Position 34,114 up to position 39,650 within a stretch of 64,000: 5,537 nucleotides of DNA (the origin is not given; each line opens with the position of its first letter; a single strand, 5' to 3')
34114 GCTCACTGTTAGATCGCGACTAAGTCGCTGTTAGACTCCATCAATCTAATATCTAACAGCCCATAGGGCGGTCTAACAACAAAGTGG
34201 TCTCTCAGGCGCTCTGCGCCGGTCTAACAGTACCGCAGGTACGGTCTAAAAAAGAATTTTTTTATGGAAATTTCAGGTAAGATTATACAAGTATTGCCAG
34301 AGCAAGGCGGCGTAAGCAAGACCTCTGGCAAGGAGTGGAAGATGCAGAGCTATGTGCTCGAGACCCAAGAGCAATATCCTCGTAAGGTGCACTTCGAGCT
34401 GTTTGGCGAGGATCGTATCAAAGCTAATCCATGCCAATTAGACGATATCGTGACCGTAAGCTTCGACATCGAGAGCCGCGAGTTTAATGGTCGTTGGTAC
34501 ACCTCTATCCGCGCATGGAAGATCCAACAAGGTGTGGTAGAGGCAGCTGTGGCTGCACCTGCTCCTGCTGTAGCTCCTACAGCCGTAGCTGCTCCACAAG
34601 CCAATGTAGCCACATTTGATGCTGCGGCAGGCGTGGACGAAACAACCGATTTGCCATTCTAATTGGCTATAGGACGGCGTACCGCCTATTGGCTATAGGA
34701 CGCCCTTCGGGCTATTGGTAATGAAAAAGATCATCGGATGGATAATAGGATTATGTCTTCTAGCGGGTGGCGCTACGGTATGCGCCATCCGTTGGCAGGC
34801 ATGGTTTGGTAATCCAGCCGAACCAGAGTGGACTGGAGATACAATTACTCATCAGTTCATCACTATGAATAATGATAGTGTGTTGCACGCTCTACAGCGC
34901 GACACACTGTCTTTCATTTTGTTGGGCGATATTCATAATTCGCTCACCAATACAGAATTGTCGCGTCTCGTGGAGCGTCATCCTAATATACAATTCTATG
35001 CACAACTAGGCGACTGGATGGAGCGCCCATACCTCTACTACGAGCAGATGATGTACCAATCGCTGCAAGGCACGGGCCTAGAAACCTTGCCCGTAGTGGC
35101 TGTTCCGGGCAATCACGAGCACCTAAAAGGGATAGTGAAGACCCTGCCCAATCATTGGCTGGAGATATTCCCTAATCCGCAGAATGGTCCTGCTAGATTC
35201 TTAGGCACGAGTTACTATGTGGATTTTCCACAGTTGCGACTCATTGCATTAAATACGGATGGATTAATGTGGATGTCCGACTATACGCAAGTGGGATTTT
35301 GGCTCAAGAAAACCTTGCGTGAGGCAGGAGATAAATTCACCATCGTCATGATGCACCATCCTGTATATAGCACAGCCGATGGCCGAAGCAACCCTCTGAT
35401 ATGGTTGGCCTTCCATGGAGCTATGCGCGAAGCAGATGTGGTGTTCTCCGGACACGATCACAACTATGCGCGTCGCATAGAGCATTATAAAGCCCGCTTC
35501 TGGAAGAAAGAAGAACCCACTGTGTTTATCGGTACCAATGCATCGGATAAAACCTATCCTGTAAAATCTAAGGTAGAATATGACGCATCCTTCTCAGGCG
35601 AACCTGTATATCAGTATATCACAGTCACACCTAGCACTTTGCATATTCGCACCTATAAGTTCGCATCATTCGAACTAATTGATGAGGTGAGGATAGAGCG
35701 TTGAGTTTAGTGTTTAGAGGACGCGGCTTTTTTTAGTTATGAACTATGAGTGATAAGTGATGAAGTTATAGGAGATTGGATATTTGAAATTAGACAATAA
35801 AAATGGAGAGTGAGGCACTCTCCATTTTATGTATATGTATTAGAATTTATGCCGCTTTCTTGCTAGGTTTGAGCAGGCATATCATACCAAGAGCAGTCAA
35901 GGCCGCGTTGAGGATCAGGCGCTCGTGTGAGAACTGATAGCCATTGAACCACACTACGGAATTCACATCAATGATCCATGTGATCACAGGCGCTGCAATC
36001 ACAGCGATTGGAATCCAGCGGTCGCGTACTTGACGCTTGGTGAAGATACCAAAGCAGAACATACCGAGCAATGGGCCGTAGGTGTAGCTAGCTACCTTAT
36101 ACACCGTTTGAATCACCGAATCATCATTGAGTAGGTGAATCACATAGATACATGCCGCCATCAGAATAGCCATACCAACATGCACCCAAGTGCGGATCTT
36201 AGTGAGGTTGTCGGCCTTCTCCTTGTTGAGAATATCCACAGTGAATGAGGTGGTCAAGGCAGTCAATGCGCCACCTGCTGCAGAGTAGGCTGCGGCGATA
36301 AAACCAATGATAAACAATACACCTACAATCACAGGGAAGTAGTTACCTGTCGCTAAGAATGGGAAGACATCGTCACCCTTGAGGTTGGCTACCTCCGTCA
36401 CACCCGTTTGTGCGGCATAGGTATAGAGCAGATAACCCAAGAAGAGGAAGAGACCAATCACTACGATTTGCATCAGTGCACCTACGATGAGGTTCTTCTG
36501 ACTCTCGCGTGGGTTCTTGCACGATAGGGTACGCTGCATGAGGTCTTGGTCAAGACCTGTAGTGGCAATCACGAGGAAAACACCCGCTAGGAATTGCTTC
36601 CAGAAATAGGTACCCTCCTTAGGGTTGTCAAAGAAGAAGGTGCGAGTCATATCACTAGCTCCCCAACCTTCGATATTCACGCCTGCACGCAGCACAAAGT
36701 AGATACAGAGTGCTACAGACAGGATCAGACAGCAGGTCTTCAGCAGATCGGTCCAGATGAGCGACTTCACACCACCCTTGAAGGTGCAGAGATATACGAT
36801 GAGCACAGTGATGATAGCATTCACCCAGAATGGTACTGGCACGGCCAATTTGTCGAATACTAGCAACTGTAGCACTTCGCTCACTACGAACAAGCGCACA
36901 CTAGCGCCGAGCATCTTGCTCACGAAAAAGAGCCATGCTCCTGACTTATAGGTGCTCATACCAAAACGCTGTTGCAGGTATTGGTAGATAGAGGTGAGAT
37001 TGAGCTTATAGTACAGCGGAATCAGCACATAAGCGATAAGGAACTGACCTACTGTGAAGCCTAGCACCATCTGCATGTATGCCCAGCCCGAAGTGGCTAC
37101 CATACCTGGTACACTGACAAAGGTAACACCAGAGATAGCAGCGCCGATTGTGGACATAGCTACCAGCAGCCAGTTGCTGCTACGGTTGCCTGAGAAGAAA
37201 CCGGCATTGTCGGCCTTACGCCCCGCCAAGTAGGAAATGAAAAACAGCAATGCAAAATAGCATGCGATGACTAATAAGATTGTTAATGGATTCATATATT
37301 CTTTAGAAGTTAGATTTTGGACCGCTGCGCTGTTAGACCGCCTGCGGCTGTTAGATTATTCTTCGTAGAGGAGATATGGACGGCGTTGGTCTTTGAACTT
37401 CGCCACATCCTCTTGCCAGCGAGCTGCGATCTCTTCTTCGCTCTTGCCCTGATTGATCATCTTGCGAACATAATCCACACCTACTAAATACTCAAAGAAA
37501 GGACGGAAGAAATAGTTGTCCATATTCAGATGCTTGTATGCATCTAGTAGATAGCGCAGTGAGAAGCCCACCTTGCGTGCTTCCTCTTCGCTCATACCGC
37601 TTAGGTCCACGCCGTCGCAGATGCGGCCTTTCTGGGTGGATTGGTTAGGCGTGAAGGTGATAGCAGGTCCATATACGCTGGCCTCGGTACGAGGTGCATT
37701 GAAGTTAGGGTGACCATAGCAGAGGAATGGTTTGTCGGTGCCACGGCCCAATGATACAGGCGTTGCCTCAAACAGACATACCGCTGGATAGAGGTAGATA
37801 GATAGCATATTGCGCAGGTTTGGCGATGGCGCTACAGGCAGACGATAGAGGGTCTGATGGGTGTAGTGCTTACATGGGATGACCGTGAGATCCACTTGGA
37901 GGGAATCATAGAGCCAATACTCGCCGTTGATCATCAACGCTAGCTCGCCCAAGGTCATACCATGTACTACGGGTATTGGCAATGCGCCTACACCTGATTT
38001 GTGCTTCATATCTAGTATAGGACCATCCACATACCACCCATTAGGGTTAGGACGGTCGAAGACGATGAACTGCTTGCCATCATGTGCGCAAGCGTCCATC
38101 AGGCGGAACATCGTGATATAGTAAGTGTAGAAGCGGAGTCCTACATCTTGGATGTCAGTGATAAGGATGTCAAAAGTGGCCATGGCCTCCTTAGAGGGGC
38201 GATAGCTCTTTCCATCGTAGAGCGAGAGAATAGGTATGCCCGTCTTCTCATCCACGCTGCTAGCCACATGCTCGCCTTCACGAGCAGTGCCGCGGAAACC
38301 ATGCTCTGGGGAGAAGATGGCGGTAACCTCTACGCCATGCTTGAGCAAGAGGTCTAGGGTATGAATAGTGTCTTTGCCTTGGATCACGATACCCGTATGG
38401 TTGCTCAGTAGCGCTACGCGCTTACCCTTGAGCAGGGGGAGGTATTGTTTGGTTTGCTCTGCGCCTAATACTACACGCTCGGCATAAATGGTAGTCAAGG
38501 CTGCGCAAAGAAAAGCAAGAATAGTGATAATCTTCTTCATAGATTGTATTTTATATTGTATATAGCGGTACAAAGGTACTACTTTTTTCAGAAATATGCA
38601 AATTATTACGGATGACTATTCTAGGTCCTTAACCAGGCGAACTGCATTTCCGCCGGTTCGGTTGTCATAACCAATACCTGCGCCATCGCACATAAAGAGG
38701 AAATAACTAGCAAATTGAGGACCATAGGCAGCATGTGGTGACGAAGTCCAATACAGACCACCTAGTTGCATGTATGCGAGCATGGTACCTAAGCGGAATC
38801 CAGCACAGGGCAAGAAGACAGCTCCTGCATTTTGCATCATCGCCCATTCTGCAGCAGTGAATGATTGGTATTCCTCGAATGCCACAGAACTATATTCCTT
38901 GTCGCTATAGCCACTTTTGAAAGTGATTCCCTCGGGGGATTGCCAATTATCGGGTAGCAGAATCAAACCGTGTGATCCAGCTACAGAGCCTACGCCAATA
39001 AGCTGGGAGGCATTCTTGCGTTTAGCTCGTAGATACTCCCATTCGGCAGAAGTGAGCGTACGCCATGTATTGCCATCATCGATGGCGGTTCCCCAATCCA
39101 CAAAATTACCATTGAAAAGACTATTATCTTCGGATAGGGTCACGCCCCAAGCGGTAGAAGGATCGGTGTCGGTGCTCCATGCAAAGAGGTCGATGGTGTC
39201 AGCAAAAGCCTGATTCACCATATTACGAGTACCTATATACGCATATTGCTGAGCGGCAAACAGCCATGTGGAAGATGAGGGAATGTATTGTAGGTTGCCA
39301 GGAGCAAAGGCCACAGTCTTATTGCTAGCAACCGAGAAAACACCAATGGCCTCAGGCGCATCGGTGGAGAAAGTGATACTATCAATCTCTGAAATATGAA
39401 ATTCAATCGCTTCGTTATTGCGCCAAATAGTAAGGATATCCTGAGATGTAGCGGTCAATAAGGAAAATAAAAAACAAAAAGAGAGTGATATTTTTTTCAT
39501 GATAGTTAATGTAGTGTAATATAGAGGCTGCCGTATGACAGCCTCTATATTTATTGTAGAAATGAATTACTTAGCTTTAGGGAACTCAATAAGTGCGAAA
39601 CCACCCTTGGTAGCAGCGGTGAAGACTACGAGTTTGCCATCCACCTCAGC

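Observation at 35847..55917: SusC/SusD locus whose whole enzyme set points at bacterial peptidoglycan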

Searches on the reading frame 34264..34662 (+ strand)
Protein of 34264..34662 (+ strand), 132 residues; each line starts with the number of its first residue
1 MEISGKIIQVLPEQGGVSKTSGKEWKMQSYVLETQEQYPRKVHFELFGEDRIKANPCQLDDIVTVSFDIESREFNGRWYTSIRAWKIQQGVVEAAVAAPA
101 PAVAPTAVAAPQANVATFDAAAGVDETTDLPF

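Call 4: search_protein_families(library=pfam, proteins=[window:34264-34662:+], max_evalue=0.01)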
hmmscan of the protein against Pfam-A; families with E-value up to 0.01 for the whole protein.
window:34264-34662:+ (132 aa): 1 family
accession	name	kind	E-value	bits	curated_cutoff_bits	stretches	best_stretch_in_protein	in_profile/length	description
PF11325.14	DUF3127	-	1.4e-31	109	27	1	2-87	1-84/85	Domain of unknown function (DUF3127)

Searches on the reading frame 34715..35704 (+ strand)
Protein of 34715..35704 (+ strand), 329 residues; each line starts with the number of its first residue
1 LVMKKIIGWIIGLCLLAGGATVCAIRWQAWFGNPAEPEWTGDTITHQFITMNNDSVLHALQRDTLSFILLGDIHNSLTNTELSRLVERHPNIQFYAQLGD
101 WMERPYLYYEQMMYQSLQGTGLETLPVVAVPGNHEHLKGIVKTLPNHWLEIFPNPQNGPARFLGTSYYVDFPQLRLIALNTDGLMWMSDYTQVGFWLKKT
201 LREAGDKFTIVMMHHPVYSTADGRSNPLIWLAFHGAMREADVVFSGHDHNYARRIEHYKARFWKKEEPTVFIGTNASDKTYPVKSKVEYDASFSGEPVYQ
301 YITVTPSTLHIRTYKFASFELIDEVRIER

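Call 4: search_protein_families(library=pfam, proteins=[window:34715-35704:+], max_evalue=0.01)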
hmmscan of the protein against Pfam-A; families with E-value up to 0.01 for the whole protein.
window:34715-35704:+ (329 aa): 2 families
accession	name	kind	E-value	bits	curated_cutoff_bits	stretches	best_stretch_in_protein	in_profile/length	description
PF00149.33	Metallophos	-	1.2e-12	49.2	21.5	1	66-251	2-191/191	Calcineurin-like phosphoesterase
PF12850.12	Metallophos_2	-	0.00064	20.2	27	1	67-252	3-120/154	Calcineurin-like phosphoesterase superfamily domain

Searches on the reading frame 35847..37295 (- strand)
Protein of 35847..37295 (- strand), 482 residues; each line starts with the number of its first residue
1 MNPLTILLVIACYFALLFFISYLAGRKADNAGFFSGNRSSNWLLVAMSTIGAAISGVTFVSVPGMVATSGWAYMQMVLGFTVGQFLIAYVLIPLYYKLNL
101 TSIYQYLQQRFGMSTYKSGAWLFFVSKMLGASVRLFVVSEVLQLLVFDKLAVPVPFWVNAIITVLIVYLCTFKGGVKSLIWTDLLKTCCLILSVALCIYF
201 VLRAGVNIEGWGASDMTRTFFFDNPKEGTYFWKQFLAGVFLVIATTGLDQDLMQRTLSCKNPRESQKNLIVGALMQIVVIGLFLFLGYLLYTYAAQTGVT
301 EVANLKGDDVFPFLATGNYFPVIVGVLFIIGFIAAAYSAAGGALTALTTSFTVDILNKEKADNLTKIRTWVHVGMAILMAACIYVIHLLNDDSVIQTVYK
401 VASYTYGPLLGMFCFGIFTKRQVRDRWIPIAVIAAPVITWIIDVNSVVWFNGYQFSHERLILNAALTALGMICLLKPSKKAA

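Call 3: search_protein_families(library=pfam, proteins=[window:35847-37295:-], max_evalue=0.01)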
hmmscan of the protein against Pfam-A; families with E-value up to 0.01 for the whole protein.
window:35847-37295:- (482 aa): 1 family
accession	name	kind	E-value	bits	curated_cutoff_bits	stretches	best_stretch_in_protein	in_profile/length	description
PF00474.23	SSF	-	5.4e-24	85.3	22.8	1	33-422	1-394/406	Sodium:solute symporter family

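Call 5: search_protein_families(library=ncbifam, proteins=[window:35847-37295:-], max_evalue=0.001)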
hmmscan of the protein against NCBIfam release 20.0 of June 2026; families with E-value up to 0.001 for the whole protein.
window:35847-37295:- (482 aa): 4 families
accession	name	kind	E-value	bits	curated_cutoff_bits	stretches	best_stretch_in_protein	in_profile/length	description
TIGR00813.1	sss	superfamily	1.7e-45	155.8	184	1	33-421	1-398/411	sodium/solute symporter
NF007790.0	PRK10484.1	equivalog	1.3e-17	63.8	401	1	6-439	5-448/527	solute:sodium symporter family transporter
TIGR03648.1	Na_symport_lg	subfamily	1.2e-12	47.1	320.75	2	8-201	3-190/547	VC_2705 family sodium/solute symporter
TIGR02121.1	Na_Pro_sym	equivalog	4.9e-09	35.4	515.5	1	5-451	2-447/488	sodium/proline symporter PutP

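Call 53: search_solved_structures(query=window:35847-37295:-, max_evalue=0.001)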
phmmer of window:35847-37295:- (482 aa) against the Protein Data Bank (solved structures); distinct sequences matched with E-value up to 0.001: 13.
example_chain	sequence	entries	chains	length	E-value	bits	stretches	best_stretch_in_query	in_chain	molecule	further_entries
7uuy_A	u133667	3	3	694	1.1e-25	93.5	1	23-418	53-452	Sodium/iodide cotransporter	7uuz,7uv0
9zfl_A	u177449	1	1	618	2.9e-25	92.2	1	23-418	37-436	Sodium/iodide cotransporter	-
7sl9_A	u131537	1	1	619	6.7e-24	87.7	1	8-419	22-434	Sodium-coupled monocarboxylate transporter 1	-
5nv9_A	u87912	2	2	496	5.1e-23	84.8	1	12-427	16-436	Putative sodium:solute symporter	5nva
26va_A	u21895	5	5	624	2.1e-21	79.4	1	33-471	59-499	Sodium-dependent multivitamin transporter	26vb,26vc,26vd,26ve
3dh4_A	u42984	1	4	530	3.8e-11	45.6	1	37-434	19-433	Sodium/glucose cotransporter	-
2xq2_A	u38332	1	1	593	9.3e-11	44.4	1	8-434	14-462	SODIUM/GLUCOSE COTRANSPORTER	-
7sl8_A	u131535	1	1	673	2.7e-10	42.8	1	8-201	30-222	Sodium/glucose cotransporter 1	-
7sla_A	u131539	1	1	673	2.8e-10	42.8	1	8-201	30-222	Sodium/glucose cotransporter 1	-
7wmv_A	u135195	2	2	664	1.1e-09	40.8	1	9-197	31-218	Sodium/glucose cotransporter 1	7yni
2xq2_B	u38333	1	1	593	7e-09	38.2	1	42-434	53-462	SODIUM/GLUCOSE COTRANSPORTER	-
7vsi_A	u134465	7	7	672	5.5e-07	31.9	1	2-196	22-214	Sodium/glucose cotransporter 2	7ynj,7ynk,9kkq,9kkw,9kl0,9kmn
8hb0_A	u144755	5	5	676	5.6e-07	31.9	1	2-196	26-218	Sodium/glucose cotransporter 2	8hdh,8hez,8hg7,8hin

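Call 54: find_homologous_proteins(query=window:35850-37295:-, max_evalue=1e-20)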
Query window:35850-37295:- (482 aa): 8000 proteins with E <= 1e-20 among 8000 candidates; the best 120 are listed.
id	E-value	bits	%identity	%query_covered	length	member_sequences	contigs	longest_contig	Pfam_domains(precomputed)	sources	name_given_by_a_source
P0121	0.0e+0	1063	100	100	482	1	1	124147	PF00474.24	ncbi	-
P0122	0.0e+0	1054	99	100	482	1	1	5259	PF00474.24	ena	-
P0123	0.0e+0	1052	99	100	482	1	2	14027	PF00474.24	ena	-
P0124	0.0e+0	1052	99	100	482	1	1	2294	PF00474.24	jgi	-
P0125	0.0e+0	1051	98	100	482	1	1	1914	PF00474.24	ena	-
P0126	0.0e+0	1051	99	100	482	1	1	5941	PF00474.24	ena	-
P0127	0.0e+0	1051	98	100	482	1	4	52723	PF00474.24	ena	-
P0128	0.0e+0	1050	98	100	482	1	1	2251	PF00474.24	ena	-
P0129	0.0e+0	1050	99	100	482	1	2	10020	PF00474.24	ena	-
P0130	0.0e+0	1050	98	100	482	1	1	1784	PF00474.24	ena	-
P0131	0.0e+0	1049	98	100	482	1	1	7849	PF00474.24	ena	-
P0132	0.0e+0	1049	98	100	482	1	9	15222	PF00474.24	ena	-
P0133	0.0e+0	1049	98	100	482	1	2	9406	PF00474.24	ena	-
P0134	0.0e+0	1048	98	100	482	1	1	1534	PF00474.24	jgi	jgi:SSS family transporter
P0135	0.0e+0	1048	98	100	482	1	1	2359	PF00474.24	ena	-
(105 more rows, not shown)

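Call 55: find_encoding_contigs(protein=P0121, flank=3000, max_places=2)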
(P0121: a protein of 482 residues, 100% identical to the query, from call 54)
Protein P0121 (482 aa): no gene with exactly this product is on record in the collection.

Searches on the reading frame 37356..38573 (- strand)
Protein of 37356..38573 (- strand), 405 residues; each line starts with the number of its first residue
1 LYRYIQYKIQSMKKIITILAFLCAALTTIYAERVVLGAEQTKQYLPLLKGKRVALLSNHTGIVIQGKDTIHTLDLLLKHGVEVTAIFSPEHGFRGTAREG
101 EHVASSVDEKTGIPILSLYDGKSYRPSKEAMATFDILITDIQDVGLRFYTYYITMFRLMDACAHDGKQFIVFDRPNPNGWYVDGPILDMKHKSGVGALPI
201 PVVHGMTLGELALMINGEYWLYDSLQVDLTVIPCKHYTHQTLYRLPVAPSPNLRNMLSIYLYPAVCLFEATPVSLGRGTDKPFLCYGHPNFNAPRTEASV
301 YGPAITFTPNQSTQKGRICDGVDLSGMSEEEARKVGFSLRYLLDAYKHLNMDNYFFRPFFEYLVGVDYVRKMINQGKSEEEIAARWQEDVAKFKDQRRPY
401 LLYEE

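Call 3: search_protein_families(library=pfam, proteins=[window:37356-38573:-], max_evalue=0.01)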
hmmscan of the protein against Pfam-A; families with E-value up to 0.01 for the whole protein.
window:37356-38573:- (405 aa): 2 families
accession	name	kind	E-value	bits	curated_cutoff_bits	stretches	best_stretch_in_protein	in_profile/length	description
PF07075.17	NamZ_N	-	5e-74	248.5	26.9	1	53-256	1-202/203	Exo-beta-N-acetylmuramidase NamZ, N-terminal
PF20732.2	NamZ_C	-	4.1e-34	119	25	1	260-403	1-152/152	Exo-beta-N-acetylmuramidase NamZ, C-terminal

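Call 5: search_protein_families(library=ncbifam, proteins=[window:37356-38573:-], max_evalue=0.001)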
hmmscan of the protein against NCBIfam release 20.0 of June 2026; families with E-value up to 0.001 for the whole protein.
window:37356-38573:- (405 aa): 0 families

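Call 27: search_solved_structures(query=window:37356-38540:-, max_evalue=0.001)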
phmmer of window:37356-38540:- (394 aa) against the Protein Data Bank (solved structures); distinct sequences matched with E-value up to 0.001: 2.
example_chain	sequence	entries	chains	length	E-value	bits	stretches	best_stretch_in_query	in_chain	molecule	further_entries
4jja_A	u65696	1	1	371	7.4e-160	535.3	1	22-393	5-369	hypothetical protein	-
4k05_A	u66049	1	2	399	8.5e-43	149.9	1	24-392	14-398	Conserved hypothetical exported protein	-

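Call 81: search_solved_structures(query=window:37356-38540:-, max_evalue=1e-50, show_alignments=1)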
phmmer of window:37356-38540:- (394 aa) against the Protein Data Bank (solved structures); distinct sequences matched with E-value up to 1e-50: 1.
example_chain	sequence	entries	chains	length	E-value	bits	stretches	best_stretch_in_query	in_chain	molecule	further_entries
4jja_A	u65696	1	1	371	7.4e-160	535.3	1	22-393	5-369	hypothetical protein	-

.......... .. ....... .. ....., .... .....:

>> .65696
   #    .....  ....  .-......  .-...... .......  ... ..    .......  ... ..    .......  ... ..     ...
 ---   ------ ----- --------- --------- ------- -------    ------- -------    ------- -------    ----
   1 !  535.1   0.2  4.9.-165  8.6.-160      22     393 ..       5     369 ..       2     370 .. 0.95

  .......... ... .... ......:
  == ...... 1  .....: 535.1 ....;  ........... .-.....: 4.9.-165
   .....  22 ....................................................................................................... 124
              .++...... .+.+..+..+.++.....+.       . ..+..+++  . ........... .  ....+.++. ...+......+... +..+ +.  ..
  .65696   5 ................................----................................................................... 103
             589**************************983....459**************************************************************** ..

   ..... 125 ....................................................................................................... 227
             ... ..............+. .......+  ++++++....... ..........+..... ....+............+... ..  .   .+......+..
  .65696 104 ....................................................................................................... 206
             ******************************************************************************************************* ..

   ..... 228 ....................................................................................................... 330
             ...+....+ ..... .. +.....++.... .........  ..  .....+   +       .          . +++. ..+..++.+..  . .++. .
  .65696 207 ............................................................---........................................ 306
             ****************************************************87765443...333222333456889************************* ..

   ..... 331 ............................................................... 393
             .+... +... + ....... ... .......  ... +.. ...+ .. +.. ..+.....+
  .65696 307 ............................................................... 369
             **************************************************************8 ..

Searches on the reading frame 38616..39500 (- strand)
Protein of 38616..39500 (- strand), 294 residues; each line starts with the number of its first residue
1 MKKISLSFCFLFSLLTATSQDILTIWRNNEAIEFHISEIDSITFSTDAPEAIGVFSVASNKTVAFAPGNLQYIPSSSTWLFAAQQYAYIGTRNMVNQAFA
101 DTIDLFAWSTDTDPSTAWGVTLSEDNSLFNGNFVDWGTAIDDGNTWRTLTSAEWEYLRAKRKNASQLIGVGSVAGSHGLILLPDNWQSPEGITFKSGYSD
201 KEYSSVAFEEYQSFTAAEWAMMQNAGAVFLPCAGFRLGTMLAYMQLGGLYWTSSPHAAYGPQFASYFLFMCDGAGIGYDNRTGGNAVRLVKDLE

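Call 3: search_protein_families(library=pfam, proteins=[window:38616-39500:-], max_evalue=0.01)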
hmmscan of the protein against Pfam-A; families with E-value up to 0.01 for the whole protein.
window:38616-39500:- (294 aa): 0 families

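Call 5: search_protein_families(library=ncbifam, proteins=[window:38616-39500:-], max_evalue=0.001)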
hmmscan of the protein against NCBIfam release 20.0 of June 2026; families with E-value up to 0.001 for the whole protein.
window:38616-39500:- (294 aa): 0 families

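Call 49: search_protein_families(library=ncbifam, proteins=[window:38616-39500:-], max_evalue=10)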
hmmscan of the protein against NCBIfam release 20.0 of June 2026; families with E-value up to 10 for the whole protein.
window:38616-39500:- (294 aa): 1 family
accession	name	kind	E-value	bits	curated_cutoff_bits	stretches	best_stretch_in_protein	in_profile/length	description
NF045809.1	seleno_TsoX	equivalog_domain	0.1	12.8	52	1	89-143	20-73/82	HSGNPxU motif (seleno)protein TsoX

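Call 50: search_protein_families(library=pfam, proteins=[window:38616-39500:-], max_evalue=10)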
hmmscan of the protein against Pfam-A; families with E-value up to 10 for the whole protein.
window:38616-39500:- (294 aa): 1 family
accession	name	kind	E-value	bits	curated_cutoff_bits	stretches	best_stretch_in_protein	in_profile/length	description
PF22764.1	E217_Gp32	-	0.085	12.9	27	1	94-139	13-58/144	Tail fiber protein gp32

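Call 52: search_solved_structures(query=window:38616-39500:-, max_evalue=1)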
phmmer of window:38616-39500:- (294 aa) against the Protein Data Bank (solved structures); distinct sequences matched with E-value up to 1: 0.
